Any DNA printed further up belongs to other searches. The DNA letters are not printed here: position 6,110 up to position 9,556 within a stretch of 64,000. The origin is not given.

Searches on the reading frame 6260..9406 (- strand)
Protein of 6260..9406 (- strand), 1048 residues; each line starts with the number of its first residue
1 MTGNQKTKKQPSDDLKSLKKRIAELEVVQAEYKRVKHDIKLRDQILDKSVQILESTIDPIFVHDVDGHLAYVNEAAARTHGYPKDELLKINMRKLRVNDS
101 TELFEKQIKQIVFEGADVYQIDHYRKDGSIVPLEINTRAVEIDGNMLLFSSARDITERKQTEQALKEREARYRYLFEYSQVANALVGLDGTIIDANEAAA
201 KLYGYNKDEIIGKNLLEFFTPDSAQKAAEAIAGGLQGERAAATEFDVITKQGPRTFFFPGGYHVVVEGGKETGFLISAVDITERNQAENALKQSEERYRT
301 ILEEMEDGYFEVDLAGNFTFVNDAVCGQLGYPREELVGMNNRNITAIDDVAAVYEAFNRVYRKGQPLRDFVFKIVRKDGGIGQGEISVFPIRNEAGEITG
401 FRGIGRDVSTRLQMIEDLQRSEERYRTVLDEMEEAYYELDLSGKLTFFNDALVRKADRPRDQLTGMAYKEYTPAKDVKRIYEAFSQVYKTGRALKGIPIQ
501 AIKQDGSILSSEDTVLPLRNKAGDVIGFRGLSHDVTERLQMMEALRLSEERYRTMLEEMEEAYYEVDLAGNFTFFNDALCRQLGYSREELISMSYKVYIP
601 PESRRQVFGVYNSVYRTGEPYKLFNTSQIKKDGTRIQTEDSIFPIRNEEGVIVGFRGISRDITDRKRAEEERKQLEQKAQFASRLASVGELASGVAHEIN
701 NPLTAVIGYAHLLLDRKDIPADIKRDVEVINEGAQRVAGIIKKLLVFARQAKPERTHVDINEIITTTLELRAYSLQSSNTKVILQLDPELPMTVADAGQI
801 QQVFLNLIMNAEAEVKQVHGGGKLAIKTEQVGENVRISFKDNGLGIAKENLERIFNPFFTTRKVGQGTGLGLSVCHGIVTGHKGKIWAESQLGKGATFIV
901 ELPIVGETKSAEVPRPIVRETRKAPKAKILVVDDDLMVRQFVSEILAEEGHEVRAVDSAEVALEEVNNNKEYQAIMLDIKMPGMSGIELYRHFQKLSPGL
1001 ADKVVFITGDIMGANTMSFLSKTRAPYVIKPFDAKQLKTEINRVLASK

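Call 37: search_protein_families(library=pfam, proteins=[window:6260-9406:-], max_evalue=0.001)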
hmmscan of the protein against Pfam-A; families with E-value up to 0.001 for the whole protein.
window:6260-9406:- (1048 aa): 10 families
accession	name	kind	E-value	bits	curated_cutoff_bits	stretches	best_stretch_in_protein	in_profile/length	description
PF00989.32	PAS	-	4e-67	223.8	22.6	5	550-662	1-113/113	PAS fold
PF13426.13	PAS_9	-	7.5e-62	206.5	27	4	188-283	9-103/103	PAS domain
PF08448.16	PAS_4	-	1.2e-54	183.6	23.1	5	177-285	2-109/110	PAS fold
PF08447.18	PAS_3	-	1.3e-39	134.8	25.6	3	319-404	2-88/89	PAS fold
PF13188.13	PAS_8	-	4e-32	109.5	21.8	3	170-223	1-54/65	PAS domain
PF02518.31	HATPase_c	-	2e-23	83.4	26.4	1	796-904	2-109/111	Histidine kinase-, DNA gyrase B-, and HSP90-like ATPase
PF00072.30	Response_reg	-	3e-19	69.6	30.2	1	929-1041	1-110/111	Response regulator receiver domain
PF00512.31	HisKA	-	6e-14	52.3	26.9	1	689-750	3-63/66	His Kinase A (phospho-acceptor) domain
PF14598.12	PAS_11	-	1.4e-07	31.8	25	0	312-365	8-61/109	PAS domain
PF24820.1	Diguanyl_cycl_sensor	-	2.9e-06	27.6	28.1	0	181-226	7-52/109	Diguanylate cyclase-like sensor domain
